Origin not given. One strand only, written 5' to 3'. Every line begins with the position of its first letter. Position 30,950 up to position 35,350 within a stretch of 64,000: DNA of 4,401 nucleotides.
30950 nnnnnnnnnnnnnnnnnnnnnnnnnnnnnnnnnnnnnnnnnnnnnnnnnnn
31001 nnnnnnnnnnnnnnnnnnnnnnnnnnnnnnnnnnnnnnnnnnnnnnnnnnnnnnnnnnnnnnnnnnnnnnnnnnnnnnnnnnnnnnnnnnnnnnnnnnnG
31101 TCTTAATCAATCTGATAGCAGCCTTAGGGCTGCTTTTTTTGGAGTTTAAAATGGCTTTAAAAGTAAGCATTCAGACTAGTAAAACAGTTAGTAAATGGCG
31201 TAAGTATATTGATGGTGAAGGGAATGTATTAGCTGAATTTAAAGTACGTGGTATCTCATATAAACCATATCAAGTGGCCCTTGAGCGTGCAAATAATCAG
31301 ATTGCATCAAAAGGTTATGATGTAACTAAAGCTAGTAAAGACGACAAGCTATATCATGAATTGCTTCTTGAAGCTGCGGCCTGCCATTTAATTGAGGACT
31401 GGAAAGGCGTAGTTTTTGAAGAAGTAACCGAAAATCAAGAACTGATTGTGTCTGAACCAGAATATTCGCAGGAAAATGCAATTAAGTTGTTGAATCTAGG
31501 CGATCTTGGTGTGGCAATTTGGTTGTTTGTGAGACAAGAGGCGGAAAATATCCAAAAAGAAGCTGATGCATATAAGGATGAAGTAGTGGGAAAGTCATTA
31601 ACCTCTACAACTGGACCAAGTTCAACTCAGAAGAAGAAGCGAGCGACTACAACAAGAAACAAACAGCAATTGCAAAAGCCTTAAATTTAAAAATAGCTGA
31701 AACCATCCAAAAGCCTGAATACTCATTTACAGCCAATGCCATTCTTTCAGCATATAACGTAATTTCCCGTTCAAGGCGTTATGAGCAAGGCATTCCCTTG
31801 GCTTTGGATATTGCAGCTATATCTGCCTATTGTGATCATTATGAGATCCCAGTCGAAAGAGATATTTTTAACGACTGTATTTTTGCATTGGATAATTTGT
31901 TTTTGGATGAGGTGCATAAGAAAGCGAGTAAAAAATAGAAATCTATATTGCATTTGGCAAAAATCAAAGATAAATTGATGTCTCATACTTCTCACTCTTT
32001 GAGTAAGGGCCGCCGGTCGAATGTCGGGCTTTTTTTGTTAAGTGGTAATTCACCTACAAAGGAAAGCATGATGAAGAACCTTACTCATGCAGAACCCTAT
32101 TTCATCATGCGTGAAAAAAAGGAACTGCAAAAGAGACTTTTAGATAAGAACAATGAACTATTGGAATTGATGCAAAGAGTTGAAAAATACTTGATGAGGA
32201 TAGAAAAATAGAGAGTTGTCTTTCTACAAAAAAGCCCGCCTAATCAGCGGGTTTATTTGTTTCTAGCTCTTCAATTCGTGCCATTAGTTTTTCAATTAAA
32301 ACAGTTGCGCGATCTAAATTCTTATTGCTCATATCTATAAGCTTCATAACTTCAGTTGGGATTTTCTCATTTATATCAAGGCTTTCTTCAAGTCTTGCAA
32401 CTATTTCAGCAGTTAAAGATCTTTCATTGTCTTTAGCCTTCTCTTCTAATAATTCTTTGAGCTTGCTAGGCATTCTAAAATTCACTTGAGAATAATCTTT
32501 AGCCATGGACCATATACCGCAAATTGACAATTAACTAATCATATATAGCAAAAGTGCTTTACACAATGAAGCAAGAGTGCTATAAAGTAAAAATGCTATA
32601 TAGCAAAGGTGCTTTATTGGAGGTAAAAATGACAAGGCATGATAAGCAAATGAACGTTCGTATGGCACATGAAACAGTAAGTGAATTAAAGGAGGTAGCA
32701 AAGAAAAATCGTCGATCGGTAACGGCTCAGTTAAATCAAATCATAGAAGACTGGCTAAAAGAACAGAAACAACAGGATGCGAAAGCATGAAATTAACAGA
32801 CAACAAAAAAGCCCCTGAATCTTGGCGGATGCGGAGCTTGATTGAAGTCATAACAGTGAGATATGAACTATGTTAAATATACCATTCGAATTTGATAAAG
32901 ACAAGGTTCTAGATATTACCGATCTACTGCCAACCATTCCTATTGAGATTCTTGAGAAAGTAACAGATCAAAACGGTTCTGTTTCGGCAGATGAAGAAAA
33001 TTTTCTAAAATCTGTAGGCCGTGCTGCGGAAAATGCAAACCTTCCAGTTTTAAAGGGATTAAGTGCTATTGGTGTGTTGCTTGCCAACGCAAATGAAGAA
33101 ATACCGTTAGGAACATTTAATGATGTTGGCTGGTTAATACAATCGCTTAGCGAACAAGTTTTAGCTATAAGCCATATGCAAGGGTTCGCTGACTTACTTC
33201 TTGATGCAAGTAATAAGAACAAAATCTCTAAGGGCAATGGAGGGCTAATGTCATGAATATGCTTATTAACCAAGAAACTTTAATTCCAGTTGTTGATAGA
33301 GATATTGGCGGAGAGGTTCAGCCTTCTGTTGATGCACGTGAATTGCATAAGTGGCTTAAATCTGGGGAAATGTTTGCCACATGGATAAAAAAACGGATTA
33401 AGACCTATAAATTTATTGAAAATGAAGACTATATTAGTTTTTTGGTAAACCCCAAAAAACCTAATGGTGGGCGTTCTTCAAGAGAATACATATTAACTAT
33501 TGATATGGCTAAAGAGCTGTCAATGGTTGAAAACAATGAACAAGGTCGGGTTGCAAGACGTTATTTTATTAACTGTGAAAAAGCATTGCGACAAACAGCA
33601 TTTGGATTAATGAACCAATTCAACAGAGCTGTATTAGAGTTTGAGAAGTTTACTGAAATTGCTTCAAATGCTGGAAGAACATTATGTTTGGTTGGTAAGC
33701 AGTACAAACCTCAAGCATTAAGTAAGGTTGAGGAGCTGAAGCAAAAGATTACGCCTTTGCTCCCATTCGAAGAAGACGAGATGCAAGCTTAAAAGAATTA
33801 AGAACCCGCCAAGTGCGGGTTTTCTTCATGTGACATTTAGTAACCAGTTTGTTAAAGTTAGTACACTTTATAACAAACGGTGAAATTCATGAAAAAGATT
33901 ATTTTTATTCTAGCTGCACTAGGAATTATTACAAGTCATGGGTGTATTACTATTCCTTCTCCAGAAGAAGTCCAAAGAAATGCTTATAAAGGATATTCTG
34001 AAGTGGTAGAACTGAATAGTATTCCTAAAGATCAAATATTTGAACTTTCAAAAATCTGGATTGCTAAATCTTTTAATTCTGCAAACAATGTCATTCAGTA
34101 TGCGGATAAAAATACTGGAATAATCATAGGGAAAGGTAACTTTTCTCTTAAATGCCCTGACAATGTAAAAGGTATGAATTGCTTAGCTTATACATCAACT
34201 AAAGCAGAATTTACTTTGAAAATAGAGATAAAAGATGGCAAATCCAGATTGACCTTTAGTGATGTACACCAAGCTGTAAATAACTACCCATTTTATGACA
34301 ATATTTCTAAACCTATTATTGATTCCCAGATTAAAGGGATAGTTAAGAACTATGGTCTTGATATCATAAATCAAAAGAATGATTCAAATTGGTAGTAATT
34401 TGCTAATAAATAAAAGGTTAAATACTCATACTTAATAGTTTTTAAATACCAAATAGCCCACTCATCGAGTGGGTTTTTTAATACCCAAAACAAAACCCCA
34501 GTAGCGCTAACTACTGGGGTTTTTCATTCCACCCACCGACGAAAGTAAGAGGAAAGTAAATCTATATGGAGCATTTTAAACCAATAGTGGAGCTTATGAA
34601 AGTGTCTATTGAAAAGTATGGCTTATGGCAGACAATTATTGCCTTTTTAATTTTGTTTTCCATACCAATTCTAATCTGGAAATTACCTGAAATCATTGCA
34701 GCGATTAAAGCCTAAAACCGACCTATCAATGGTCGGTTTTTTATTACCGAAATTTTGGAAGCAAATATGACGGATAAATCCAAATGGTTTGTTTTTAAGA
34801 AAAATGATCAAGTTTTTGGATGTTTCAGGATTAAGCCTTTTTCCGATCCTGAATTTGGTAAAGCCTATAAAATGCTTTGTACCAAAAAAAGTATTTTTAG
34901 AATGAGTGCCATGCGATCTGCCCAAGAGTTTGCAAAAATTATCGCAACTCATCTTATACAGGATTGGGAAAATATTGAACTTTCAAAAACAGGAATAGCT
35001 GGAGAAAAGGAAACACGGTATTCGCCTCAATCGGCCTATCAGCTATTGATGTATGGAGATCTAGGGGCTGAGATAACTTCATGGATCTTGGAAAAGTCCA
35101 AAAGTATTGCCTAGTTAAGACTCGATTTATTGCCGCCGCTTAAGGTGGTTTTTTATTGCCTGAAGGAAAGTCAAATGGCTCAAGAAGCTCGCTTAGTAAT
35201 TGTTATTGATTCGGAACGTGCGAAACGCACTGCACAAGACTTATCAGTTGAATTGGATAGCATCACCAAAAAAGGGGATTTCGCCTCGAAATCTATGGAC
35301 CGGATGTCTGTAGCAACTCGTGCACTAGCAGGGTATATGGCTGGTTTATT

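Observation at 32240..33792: P22 immI-like Mnt / Arc / antirepressor module embedded in the tail gene cluster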

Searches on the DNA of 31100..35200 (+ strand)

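Call 9: search_dna_similar(query=window:31100-35200:+, collection=phages, mode=near, max_rows=30)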
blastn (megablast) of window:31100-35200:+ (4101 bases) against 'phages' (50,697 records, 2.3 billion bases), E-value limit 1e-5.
Records with a match: 40; places in all: 55; records where one place covers at least 80% of the query: 10.
Best place of each record, by identity: >=99% 17; 95-99% 11; 90-95% 9; 80-90% 3.
By first word of the organism name: Acinetobacter 40.
By host as written in the record: Acinetobacter baumannii 14; Acinetobacter baumannii 703 5; - 4; Acinetobacter baumannii 1971 3; Acinetobacter baumannii Ab105 2; Acinetobacter baumannii 1326 1; Acinetobacter baumannii Ab11510 1; Acinetobacter baumannii 090888 1; and 9 more.
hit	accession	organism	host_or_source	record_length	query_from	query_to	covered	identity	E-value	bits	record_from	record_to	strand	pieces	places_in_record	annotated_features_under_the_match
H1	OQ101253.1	Acinetobacter phage Aclw_9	Acinetobacter baumannii 703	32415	1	4101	100%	100.0%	0e+0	7574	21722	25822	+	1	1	record has no annotation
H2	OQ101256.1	Acinetobacter phage Acba_14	Acinetobacter baumannii 1971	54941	1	4101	100%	100.0%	0e+0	7574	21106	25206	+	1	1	hypothetical protein (x5) | tail assembly chaperone | regulatory protein | DNA-binding protein | tail length tape-measure protein 1 | and 1 other names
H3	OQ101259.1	Acinetobacter phage Acba_18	Acinetobacter baumannii 703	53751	1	4101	100%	100.0%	0e+0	7574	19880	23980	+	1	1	record has no annotation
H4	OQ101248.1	Acinetobacter phage Acba_3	Acinetobacter baumannii 1971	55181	1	4101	100%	100.0%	0e+0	7804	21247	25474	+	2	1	hypothetical protein (x4) | tail assembly chaperone | antirepressor | regulatory protein | DNA-binding protein | and 2 other names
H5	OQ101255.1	Acinetobacter phage Acba_13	Acinetobacter baumannii 1326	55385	1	4101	100%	100.0%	0e+0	7803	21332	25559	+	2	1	hypothetical protein (x5) | tail assembly chaperone | regulatory protein | DNA-binding protein | tail length tape-measure protein 1 | and 1 other names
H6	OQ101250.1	Acinetobacter phage Acba_1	Acinetobacter baumannii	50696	763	4101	81%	99.9%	0e+0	6156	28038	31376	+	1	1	hypothetical protein (x3) | DUF4468 domain-containing protein | antirepressor | regulatory protein | DNA-binding protein | and 1 other names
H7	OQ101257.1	Acinetobacter phage Acba_15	Acinetobacter baumannii 703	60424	763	4101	81%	99.9%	0e+0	6156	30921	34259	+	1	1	hypothetical protein (x5) | regulatory protein | DNA-binding protein | tail tape measure protein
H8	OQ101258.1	Acinetobacter phage Acba_16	Acinetobacter baumannii 703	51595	763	4101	81%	99.9%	0e+0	6156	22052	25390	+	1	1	hypothetical protein (x5) | regulatory protein | DNA-binding protein | tail length tape-measure protein 1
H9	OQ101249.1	Acinetobacter phage Acba_4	Acinetobacter baumannii 1971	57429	763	4101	81%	99.9%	0e+0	6156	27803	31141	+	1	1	antirepressor | hypothetical protein (x4) | regulatory protein | DNA-binding protein | tail length tape-measure protein 1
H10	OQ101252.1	Acinetobacter phage Aclw_8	Acinetobacter baumannii 703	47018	763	4101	81%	99.9%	0e+0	6156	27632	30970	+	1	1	hypothetical protein (x5) | regulatory protein | DNA-binding protein | tail tape measure protein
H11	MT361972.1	Acinetobacter phage Ab11510-phi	Acinetobacter baumannii Ab11510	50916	763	2806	50%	99.0%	0e+0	3655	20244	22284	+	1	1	hypothetical protein (x5)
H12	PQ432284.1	Acinetobacter phage phi5013-M1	Acinetobacter baumannii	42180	763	2804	50%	99.1%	0e+0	3663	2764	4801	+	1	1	hypothetical protein (x6)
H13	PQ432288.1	Acinetobacter phage phi5038-11551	Acinetobacter baumannii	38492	763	2795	50%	99.2%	0e+0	3828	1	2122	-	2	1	hypothetical protein (x5)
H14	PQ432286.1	Acinetobacter phage phi5038-11536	Acinetobacter baumannii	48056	763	2795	50%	99.1%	0e+0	3651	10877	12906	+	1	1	hypothetical protein (x6)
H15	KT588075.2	Acinetobacter phage Ab105-2phi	Acinetobacter baumannii Ab105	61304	763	2160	34%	99.8%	0e+0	2566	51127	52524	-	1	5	hypothetical protein (x2) | regulatory protein | DNA-binding protein | BRO family antirepressor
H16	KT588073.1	Acinetobacter phage Ab105-3phi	Acinetobacter baumannii Ab105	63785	763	2157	34%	99.9%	0e+0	2566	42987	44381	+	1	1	hypothetical protein (x4) | antirepressor protein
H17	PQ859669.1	Acinetobacter phage phi1_092021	Acinetobacter baumannii 090888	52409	1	811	20%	99.4%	0e+0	1471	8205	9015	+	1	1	tail assembly chaperone | hypothetical protein | minor tail protein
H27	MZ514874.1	Acinetobacter phage Ab105-2phideltaCI404ad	Acinetobacter baumannii Ab404_GEIH-2010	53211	3638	4101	11%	95.0%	0e+0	730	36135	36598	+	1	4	hypothetical protein | tail length tape-measure protein 1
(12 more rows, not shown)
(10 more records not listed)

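Call 10: get_annotated_region(hit=H4, flank=3000)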
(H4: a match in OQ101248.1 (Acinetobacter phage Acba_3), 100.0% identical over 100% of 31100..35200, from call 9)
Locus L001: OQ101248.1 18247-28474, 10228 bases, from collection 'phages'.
description: Acinetobacter phage Acba_3, complete genome.
organism: Acinetobacter phage Acba_3 (NCBI taxid 3014808)
taxonomy: Viruses; Duplodnaviria; Heunggongvirae; Uroviricota; Caudoviricetes
host: Acinetobacter baumannii 1971; source: water; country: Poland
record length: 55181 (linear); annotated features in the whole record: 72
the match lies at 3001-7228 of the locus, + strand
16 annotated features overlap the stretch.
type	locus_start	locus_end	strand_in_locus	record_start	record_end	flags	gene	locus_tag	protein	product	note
CDS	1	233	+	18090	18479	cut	-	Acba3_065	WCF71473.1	putative head to tail connection protein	Derived using Geneious Prime 2022.1.1 'Annotate from Database' based on nucleotide similarity; orf32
CDS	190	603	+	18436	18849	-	-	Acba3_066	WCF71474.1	head tail attachment protein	Derived using Geneious Prime 2022.1.1 'Annotate from Database' based on nucleotide similarity; orf33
CDS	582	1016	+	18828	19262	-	-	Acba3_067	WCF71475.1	peptidase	Derived using Geneious Prime 2022.1.1 'Annotate from Database' based on nucleotide similarity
CDS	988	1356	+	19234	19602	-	-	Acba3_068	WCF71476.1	putative tail completion protein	Derived using Geneious Prime 2022.1.1 'Annotate from Database' based on nucleotide similarity; orf35; putative tail ...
CDS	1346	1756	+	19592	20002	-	-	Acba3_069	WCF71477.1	putative portal protein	Derived using Geneious Prime 2022.1.1 'Annotate from Database' based on nucleotide similarity; orf36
CDS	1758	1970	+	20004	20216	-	-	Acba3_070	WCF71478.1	hypothetical protein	-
CDS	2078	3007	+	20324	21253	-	-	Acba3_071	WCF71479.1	tail tube protein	Derived using Geneious Prime 2022.1.1 'Annotate from Database' based on nucleotide similarity; orf38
CDS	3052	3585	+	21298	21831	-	-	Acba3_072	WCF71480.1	tail assembly chaperone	Derived using Geneious Prime 2022.1.1 'Annotate from Database' based on nucleotide similarity; orf39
CDS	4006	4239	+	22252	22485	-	-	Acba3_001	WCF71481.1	hypothetical protein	-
CDS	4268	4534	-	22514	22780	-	-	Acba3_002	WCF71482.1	regulatory protein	Derived using Geneious Prime 2022.1.1 'Annotate from Database' based on nucleotide similarity; ORF80; regulatory ...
CDS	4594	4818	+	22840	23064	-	-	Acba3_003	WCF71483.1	DNA-binding protein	Derived using Geneious Prime 2022.1.1 'Annotate from Database' based on nucleotide similarity; ORF79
CDS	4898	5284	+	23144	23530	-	-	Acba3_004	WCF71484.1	antirepressor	antirepressor Ant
CDS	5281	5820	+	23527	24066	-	-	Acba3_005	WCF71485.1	hypothetical protein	-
CDS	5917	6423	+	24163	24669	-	-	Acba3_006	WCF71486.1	hypothetical protein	-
CDS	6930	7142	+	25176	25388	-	-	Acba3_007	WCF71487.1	hypothetical protein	-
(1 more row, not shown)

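Call 11: get_annotated_region(hit=H15, flank=5000)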
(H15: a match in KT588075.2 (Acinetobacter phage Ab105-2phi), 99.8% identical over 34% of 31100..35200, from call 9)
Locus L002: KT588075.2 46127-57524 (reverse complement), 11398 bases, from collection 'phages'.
description: Acinetobacter phage Ab105-2phi, complete genome.
organism: Acinetobacter phage Ab105-2phi (NCBI taxid 1718841)
taxonomy: Viruses; Duplodnaviria; Heunggongvirae; Uroviricota; Caudoviricetes; Vieuvirus
host: Acinetobacter baumannii Ab105; source: -; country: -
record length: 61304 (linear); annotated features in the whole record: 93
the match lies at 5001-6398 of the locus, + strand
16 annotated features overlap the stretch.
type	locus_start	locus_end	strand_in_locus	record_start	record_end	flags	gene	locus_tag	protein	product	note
CDS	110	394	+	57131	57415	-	-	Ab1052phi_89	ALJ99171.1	hypothetical protein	ORF89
CDS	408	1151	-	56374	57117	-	-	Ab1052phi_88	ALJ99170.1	hypothetical protein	ORF88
CDS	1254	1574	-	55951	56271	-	-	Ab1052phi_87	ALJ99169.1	Pla-1/cef family extracellular lipase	ORF87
CDS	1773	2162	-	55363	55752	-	-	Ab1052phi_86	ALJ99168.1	hypothetical protein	ORF86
CDS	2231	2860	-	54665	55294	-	-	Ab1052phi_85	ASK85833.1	hypothetical protein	ORF85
CDS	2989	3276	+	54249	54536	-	-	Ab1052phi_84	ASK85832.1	tail protein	ORF84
CDS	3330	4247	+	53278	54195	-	-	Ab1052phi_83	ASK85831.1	hypothetical protein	ORF83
CDS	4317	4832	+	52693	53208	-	-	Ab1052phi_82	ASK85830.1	hypothetical protein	ORF82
CDS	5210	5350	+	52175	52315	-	-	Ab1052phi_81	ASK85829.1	hypothetical protein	ORF81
CDS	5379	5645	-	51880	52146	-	-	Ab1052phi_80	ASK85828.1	regulatory protein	ORF80; regulatory protein Mnt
CDS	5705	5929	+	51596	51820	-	-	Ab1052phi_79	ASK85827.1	DNA-binding protein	ORF79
CDS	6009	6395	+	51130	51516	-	-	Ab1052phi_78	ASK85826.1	hypothetical protein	ORF78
CDS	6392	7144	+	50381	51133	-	-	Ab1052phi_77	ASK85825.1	BRO family antirepressor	ORF77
CDS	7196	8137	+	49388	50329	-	-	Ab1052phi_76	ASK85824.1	hypothetical protein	ORF76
CDS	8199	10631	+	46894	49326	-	-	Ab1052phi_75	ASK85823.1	tail length tape-measure protein 1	ORF75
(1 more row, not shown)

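Call 12: get_annotated_region(hit=H16, flank=5000)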
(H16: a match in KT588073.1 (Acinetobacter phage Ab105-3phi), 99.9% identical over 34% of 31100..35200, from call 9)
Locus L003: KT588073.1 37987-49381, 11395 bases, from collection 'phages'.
description: Acinetobacter phage Ab105-3phi, partial genome.
organism: Acinetobacter phage Ab105-3phi (NCBI taxid 1718842)
taxonomy: Viruses; Duplodnaviria; Heunggongvirae; Uroviricota; Caudoviricetes
host: Acinetobacter baumannii Ab105; source: -; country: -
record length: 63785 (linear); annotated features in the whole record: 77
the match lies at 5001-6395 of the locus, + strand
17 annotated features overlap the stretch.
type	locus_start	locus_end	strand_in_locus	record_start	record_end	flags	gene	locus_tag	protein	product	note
CDS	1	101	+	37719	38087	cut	-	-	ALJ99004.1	hypothetical protein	hypothetical protein [Acinetobacter phage Bphi-B1251] YP_007010611.1; FIG00352664: hypothetical protein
CDS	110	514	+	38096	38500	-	-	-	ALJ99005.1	hypothetical protein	hypothetical protein [Acinetobacter phage Bphi-B1251] YP_007010612.1; FIG00352571: hypothetical protein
CDS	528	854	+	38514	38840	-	-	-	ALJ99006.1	hypothetical protein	hypothetical protein [Acinetobacter phage Bphi-B1251] YP_007010613.1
CDS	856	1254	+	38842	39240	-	-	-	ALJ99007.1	hypothetical protein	hypothetical protein [Acinetobacter phage Bphi-B1251] YP_007010614.1; *col: 1; FIG00351830: hypothetical protein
CDS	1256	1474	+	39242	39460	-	-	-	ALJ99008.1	hypothetical protein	hypothetical protein [Acinetobacter phage Bphi-B1251] YP_007010615.1; FIG00350835: hypothetical protein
CDS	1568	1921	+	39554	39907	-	-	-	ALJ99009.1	hypothetical protein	hypothetical protein [Acinetobacter phage Bphi-B1251] YP_007010616.1; *col: 2; FIG00352013: hypothetical protein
CDS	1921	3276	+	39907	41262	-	-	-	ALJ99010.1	tail fibers protein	putative tail fiber [Acinetobacter phage Bphi-B1251] YP_007010617.1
CDS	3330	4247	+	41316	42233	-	-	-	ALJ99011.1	hypothetical protein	hypothetical protein [Acinetobacter phage Bphi-B1251] YP_007010618.1; FIG00351422: hypothetical protein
CDS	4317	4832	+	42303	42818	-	-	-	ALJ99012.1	hypothetical protein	hypothetical protein [Acinetobacter phage Bphi-B1251] YP_007010619.1; FIG00351865: hypothetical protein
CDS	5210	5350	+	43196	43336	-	-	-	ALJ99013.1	hypothetical protein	-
CDS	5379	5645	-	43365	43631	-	-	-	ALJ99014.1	hypothetical protein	Mnt [Salmonella phage ST160] YP_004123821.1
CDS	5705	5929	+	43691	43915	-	-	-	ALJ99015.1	hypothetical protein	transcriptional repressor protein [Salmonella phage vB SemP Emek] YP_006560570.1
CDS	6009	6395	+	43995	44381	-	-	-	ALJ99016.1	hypothetical protein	-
CDS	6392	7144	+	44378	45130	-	-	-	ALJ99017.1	antirepressor protein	hypothetical protein PAJU2 gp25 [Pseudomonas phage PAJU2] YP_002284359.1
CDS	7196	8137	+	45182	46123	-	-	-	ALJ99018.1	hypothetical protein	-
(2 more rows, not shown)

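Call 22: get_annotated_region(hit=H27, flank=6000)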
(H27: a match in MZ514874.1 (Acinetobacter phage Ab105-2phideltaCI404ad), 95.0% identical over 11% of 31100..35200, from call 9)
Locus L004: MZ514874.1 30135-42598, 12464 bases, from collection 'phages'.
description: Acinetobacter phage Ab105-2phideltaCI404ad, complete genome.
organism: Acinetobacter phage Ab105-2phideltaCI404ad (NCBI taxid 2866159)
taxonomy: Viruses; Duplodnaviria; Heunggongvirae; Uroviricota; Caudoviricetes; Vieuvirus
host: Acinetobacter baumannii Ab404_GEIH-2010; source: -; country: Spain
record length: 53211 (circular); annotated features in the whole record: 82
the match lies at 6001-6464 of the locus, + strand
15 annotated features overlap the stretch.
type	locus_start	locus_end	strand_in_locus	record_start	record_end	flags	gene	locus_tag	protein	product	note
CDS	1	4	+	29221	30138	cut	-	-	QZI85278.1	putative major tail protein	ORF57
CDS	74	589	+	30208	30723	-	-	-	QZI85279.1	tail assembly chaperone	ORF58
CDS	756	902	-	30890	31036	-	-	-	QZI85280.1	hypothetical protein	ORF59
CDS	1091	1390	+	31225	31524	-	-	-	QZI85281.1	DUF4258 domain-containing protein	ORF60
CDS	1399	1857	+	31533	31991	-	-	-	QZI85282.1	transcriptional regulator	ORF61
CDS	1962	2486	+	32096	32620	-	-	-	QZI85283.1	DUF4468 domain-containing protein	ORF62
CDS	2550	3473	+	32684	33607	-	-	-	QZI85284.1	hypothetical protein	ORF63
CDS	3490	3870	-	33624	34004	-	-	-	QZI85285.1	Arc family DNA-binding protein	ORF64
CDS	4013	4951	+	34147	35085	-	-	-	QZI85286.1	BRO family, N-terminal domain protein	ORF65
CDS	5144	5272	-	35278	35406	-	-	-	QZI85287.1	hypothetical protein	ORF66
CDS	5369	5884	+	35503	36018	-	-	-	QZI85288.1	Rha family transcriptional regulator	ORF67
CDS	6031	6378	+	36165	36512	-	-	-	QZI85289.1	hypothetical protein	ORF68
CDS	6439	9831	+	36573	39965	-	-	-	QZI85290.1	tail length tape-measure protein 1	ORF69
CDS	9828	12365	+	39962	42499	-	-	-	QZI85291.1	tail length tape-measure protein 1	ORF70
CDS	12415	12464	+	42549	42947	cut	-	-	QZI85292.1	putative minor tail protein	ORF71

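Call 23: get_annotated_region(hit=H17, flank=5000)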
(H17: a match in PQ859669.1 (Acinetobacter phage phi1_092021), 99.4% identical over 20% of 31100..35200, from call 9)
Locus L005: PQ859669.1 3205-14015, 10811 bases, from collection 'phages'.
description: Acinetobacter phage phi1_092021, complete genome.
organism: Acinetobacter phage phi1_092021 (NCBI taxid 3391703)
taxonomy: Viruses
host: Acinetobacter baumannii 090888; source: sewage; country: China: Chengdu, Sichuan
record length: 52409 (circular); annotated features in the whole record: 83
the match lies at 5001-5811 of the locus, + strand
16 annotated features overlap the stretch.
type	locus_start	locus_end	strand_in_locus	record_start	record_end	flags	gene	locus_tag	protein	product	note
CDS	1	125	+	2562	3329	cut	-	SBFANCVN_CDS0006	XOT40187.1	tail length tape measure protein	tail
CDS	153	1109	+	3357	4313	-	-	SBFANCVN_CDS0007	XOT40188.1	major head protein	head and packaging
CDS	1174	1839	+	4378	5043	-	-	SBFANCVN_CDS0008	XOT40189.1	hypothetical protein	-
CDS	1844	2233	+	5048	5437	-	-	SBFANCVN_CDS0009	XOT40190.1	head-tail adaptor Ad1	connector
CDS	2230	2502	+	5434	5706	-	-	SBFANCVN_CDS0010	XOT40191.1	hypothetical protein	-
CDS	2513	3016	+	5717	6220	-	-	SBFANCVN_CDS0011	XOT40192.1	metallo-protease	-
CDS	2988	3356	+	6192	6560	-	-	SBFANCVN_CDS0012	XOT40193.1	tail completion or Neck1 protein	connector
CDS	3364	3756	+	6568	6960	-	-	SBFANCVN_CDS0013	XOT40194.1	tail terminator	connector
CDS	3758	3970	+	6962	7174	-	-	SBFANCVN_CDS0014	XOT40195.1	hypothetical protein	-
CDS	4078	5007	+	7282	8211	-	-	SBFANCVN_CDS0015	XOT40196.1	minor tail protein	tail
CDS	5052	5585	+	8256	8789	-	-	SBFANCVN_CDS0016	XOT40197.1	tail assembly chaperone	tail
CDS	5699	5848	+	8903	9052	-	-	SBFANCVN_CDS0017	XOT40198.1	hypothetical protein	-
CDS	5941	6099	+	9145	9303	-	-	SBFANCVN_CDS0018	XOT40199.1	toxin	moron, auxiliary metabolic gene and host takeover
CDS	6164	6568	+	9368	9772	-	-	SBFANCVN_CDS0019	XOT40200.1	toxin-antitoxin system HicB-like protein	moron, auxiliary metabolic gene and host takeover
CDS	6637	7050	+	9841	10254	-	-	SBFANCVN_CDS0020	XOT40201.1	hypothetical protein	-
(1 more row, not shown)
